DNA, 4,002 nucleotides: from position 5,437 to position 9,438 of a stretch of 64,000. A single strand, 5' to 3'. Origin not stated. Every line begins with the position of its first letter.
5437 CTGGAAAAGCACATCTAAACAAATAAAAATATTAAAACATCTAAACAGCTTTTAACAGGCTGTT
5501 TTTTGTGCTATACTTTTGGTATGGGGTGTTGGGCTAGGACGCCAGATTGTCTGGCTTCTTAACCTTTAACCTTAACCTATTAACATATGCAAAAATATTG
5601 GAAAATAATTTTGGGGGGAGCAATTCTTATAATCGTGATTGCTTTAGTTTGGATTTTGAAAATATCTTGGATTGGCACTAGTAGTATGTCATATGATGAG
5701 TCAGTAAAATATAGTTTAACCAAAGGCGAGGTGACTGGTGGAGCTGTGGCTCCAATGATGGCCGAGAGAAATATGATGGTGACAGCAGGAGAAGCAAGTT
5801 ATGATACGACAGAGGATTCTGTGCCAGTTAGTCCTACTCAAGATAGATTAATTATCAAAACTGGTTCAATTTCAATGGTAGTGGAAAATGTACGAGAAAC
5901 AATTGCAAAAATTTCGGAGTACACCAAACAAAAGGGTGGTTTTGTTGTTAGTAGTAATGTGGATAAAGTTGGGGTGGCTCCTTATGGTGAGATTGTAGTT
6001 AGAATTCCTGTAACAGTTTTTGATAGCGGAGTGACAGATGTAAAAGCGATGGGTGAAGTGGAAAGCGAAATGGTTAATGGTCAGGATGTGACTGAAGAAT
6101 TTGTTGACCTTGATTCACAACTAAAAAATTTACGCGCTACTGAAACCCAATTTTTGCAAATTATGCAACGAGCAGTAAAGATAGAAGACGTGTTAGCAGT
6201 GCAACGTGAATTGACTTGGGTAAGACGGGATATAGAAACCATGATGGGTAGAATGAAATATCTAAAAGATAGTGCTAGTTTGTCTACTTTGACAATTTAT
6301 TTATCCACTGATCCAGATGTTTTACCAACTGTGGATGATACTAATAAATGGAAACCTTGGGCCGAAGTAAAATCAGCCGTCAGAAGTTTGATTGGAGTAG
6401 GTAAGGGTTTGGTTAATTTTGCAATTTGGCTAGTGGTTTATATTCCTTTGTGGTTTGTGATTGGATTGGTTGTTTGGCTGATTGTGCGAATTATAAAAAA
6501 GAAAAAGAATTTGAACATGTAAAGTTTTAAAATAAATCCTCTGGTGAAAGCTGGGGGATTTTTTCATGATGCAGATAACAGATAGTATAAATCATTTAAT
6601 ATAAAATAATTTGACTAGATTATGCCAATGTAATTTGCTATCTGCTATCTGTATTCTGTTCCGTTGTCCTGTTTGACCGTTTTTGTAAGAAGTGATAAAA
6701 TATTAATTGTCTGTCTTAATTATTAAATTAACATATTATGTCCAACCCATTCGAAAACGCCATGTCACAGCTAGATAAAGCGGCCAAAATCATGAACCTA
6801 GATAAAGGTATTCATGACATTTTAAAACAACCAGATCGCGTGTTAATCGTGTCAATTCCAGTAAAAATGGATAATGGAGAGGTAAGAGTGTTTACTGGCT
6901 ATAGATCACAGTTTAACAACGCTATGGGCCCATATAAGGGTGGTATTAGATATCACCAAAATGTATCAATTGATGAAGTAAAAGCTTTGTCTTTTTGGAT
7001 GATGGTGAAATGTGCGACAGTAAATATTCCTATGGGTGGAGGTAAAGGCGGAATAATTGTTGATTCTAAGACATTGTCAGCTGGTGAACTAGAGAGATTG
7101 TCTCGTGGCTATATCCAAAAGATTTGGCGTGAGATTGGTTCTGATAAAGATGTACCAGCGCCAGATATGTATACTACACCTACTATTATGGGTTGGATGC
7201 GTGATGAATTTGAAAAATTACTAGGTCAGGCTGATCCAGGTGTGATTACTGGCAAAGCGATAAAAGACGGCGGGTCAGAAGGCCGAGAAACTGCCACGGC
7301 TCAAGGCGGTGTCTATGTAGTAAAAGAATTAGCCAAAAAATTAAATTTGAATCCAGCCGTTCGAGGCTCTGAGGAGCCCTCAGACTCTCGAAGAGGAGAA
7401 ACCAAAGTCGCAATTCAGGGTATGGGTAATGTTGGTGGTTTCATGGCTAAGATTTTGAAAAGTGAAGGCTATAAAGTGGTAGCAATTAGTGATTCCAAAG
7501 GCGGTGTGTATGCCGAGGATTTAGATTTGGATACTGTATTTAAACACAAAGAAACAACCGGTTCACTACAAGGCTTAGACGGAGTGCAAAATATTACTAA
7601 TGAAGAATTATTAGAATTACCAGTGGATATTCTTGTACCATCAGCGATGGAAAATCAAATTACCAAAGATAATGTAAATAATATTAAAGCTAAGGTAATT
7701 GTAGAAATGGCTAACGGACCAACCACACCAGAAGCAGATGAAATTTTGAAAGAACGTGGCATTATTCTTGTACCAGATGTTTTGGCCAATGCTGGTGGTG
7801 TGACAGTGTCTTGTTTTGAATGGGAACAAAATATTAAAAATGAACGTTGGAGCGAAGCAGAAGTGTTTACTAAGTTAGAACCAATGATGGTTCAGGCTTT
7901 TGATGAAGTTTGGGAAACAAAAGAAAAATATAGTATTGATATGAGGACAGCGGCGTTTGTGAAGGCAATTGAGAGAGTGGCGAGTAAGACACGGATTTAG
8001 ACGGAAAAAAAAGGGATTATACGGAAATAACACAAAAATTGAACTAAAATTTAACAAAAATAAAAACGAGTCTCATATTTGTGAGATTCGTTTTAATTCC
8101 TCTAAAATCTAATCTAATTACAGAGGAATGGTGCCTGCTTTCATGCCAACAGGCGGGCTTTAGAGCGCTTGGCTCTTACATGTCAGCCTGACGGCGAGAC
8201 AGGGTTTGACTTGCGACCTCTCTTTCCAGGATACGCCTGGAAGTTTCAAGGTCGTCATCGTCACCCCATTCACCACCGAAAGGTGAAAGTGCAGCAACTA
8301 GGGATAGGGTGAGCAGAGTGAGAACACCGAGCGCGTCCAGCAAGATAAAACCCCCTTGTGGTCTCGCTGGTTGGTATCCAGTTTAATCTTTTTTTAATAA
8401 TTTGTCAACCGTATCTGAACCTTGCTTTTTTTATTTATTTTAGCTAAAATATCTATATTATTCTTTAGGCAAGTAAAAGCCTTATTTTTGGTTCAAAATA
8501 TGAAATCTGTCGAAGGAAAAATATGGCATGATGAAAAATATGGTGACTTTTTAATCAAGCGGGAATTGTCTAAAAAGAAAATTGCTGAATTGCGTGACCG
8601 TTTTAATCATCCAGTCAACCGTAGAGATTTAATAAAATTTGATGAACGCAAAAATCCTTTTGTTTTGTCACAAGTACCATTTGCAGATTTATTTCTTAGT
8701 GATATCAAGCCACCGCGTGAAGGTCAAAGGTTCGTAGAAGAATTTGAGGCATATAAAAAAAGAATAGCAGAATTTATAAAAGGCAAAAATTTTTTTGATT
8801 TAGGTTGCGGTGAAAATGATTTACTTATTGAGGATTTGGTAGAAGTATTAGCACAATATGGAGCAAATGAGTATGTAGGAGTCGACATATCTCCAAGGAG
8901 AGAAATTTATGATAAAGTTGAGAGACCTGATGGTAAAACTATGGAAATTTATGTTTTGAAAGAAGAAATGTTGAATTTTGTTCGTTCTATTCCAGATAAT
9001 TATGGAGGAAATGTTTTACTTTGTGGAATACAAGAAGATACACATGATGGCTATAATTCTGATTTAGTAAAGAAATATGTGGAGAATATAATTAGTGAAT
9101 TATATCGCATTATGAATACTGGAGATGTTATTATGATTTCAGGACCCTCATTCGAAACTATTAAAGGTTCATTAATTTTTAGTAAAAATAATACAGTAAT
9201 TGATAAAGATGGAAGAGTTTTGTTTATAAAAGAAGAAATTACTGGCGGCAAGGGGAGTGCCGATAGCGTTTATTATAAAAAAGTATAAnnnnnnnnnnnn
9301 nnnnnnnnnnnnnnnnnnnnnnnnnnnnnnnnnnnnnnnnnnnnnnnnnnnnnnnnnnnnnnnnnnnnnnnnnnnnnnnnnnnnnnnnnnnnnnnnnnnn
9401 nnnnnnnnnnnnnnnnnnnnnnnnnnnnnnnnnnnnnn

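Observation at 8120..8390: GC-rich ~270-bp island downstream of gdhA: cryptic small gene (55-aa membrane peptide) or unclassified structured RNA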

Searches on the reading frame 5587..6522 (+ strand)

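Call 11: search_protein_families(library=pfam, proteins=[window:5587-6522:+], max_evalue=0.1)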
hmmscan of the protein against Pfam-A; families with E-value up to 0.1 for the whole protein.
window:5587-6522:+ (311 aa): 2 families
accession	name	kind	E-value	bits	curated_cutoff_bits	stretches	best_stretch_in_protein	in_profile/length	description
PF14257.11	DUF4349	-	5.6e-51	173.4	27.7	1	87-301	1-213/213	Domain of unknown function (DUF4349)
PF25101.1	Spectrin_7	-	0.016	16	27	1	165-229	29-92/99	Animal spectrin repeats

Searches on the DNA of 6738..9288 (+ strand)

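Call 4: search_rna_families(source=window, start=7950, end=8550, threshold=evalue, max_evalue=10, show_alignments=5)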
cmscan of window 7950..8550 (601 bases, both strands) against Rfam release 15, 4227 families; matches with E-value up to 10: 8.
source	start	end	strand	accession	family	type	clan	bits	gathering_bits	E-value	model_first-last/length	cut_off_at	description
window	8034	8094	+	RF02844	RefA9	Gene; antisense;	-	24.8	49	0.17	1-64/64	no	Enterococcus sRNA A9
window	8039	8116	-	RF03926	MIR1435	Gene; miRNA;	-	21.4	94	1.3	1-186/186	no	MIR1435 microRNA precursor family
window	8016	8175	+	RF01470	rli38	Gene; sRNA;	-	19.2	49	4.5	1-150/150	no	Listeria sRNA rli38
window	8059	8099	+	RF04341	Plastid-psbJ-5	Cis-reg;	CL00152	18.3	53.1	1.4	1-59/59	no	Plastid-psbJ-5 3UTR RNA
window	8048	8109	+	RF04089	mir-753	Gene; miRNA;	-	17.4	62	2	1-62/62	no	mir-753 microRNA precursor family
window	8045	8165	-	RF00403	SNORA41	Gene; snRNA; snoRNA; HACA-box;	-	16.2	80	5.8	1-133/133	no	Small nucleolar RNA SNORA41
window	8039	8098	+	RF02618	SSRC34_2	Gene; sRNA;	-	16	48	7.4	1-125/125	no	Streptococcus sRNA 34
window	8045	8112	-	RF03714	MIR774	Gene; miRNA;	-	15.6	80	5.8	1-98/98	no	MIR774 microRNA precursor family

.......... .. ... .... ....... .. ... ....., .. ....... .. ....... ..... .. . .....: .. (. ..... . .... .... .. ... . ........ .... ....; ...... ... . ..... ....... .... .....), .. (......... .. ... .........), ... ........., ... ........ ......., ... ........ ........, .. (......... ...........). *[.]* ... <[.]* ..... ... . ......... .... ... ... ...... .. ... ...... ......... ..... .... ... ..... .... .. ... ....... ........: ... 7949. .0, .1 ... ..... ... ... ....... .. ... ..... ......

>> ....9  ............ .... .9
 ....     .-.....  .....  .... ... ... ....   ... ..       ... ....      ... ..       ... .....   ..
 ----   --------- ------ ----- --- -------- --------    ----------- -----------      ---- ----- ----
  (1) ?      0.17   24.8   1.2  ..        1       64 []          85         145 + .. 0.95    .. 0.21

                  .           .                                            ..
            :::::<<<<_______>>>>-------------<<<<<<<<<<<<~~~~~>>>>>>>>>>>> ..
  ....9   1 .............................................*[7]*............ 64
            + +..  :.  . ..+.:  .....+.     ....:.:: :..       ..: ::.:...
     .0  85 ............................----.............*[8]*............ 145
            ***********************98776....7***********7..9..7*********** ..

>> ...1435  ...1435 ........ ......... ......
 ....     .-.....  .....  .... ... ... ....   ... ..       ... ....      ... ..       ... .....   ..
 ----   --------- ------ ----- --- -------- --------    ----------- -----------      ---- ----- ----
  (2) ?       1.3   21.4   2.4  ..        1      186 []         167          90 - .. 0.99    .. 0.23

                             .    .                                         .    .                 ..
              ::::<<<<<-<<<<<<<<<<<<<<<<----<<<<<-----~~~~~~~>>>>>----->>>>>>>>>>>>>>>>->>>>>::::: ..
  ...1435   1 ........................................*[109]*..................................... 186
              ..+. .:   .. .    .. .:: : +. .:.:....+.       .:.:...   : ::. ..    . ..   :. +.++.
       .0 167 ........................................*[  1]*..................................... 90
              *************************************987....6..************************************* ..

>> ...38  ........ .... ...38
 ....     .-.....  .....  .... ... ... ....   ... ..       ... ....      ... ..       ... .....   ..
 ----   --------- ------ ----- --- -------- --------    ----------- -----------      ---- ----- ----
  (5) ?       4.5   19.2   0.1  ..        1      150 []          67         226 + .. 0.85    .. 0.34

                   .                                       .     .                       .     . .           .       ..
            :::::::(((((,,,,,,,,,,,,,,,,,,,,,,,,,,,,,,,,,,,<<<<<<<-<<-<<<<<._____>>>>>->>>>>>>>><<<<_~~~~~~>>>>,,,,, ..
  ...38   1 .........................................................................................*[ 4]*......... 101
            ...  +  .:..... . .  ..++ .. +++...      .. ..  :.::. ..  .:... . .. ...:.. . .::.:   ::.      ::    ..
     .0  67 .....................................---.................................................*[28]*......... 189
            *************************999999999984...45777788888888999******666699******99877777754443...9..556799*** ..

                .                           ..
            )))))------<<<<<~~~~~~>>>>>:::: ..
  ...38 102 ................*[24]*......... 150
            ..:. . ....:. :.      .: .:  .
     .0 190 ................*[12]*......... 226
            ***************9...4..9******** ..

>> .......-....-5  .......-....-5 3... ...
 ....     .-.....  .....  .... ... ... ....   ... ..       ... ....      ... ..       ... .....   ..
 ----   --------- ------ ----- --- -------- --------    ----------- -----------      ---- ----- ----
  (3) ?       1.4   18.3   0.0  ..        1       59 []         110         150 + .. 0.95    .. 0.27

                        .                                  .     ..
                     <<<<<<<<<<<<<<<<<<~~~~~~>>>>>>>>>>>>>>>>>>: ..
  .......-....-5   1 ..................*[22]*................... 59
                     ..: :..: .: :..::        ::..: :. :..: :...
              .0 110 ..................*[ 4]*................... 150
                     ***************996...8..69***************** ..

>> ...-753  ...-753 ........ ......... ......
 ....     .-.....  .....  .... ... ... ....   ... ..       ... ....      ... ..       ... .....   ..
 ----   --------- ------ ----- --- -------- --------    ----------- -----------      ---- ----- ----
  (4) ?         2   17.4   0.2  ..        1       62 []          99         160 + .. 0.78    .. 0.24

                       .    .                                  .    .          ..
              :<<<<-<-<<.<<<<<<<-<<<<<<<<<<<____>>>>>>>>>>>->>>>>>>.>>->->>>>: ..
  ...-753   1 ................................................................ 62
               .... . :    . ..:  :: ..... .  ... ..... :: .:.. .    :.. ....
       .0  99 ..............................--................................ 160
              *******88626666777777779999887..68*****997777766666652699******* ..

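Call 18: search_rna_families(source=L003, start=5100, end=6100, threshold=evalue, max_evalue=10, show_alignments=4)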
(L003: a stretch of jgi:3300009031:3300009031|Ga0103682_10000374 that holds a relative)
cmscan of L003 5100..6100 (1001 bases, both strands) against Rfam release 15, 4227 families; matches with E-value up to 10: 6.
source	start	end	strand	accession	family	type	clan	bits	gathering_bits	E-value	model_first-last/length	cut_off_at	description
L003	5183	5249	+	RF00506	Thr_leader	Cis-reg; leader;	-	25.1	55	0.03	1-118/118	no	Threonine operon leader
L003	5989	6092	+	RF03043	Prevotella-2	Gene; sRNA;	-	21.9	72.1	2.4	1-116/116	no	Prevotella-2 RNA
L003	5589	5636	-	RF01666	rox2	Cis-reg;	-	17.1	55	9.1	1-71/71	no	Drosophila rox2 ncRNA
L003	5597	5632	-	RF00125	IS128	Gene; sRNA;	-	16.1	80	1.5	163-198/209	no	IS128 RNA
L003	5583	5631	+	RF00125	IS128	Gene; sRNA;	-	15.9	80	1.7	150-198/209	no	IS128 RNA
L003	5304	5370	+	RF04354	Plastid-ycf2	Cis-reg;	-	15.2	65.7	6.4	1-75/75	no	Plastid-ycf2 5UTR RNA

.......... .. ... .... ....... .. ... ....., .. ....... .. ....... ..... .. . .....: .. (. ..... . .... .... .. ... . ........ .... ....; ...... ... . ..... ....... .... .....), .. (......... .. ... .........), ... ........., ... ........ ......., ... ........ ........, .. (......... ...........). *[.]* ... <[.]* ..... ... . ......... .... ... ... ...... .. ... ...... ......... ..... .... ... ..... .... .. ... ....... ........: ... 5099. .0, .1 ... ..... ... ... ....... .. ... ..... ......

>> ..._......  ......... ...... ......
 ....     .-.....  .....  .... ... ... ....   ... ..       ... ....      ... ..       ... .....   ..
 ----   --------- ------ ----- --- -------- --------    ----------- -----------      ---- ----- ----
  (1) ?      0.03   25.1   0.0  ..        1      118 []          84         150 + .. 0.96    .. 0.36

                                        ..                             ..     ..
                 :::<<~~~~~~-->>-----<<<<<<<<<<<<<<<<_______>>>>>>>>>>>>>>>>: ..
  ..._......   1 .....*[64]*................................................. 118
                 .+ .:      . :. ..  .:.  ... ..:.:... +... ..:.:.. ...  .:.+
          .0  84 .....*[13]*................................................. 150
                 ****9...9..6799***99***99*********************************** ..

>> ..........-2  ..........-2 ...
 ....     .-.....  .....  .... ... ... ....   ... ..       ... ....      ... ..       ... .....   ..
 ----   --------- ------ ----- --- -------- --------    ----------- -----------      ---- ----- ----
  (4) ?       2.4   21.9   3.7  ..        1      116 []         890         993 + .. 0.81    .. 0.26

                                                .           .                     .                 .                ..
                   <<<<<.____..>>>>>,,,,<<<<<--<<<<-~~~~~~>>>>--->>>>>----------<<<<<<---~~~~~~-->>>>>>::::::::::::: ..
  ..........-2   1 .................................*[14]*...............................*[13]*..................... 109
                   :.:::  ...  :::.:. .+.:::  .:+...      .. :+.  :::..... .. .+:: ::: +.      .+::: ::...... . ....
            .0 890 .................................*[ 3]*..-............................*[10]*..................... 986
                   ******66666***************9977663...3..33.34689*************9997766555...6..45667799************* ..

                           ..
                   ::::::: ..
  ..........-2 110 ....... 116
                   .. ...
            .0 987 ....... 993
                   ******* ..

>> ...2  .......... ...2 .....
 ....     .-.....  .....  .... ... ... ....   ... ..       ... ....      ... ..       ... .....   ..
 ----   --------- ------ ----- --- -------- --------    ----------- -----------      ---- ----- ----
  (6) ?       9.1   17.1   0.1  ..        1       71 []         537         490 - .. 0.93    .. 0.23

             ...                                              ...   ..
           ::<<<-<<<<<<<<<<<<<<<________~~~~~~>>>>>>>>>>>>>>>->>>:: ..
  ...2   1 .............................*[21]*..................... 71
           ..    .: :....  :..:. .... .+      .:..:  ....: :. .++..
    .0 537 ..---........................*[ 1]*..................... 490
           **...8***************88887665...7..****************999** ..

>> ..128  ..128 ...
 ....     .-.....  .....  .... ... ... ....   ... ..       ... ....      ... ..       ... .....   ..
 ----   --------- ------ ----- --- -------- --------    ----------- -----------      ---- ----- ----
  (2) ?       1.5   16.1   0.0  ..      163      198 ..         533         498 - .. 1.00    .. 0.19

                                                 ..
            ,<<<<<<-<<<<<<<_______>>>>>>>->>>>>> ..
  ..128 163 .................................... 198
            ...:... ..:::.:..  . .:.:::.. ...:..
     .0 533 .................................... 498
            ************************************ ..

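Call 26: search_dna_similar(query=window:8034-8437:+, collection=phages, mode=distant, max_evalue=0.01)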
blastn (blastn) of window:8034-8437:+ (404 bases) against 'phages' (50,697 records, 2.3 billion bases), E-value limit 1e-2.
No match.

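Call 27: search_dna_similar(query=window:8034-8437:+, collection=plasmids, mode=distant, max_evalue=0.01)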
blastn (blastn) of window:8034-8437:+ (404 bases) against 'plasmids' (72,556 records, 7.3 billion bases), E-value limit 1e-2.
No match.

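Call 90: search_rna_families(sources=[L018, L019, L021, L011, L014], threshold=gathering)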
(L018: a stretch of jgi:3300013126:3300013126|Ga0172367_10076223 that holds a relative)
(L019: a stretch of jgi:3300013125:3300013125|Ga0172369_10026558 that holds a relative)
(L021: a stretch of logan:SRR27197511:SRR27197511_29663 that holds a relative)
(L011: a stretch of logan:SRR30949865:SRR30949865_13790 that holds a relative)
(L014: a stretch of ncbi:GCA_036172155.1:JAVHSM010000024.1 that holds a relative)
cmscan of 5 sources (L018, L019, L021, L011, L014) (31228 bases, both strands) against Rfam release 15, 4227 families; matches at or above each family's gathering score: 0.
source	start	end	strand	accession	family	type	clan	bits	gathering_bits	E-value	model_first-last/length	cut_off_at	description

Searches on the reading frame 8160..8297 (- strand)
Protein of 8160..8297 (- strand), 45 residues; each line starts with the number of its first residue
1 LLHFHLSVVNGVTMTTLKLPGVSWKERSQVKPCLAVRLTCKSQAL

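Call 11: search_protein_families(library=pfam, proteins=[window:8160-8297:-], max_evalue=0.1)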
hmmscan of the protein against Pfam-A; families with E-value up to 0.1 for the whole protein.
window:8160-8297:- (45 aa): 0 families
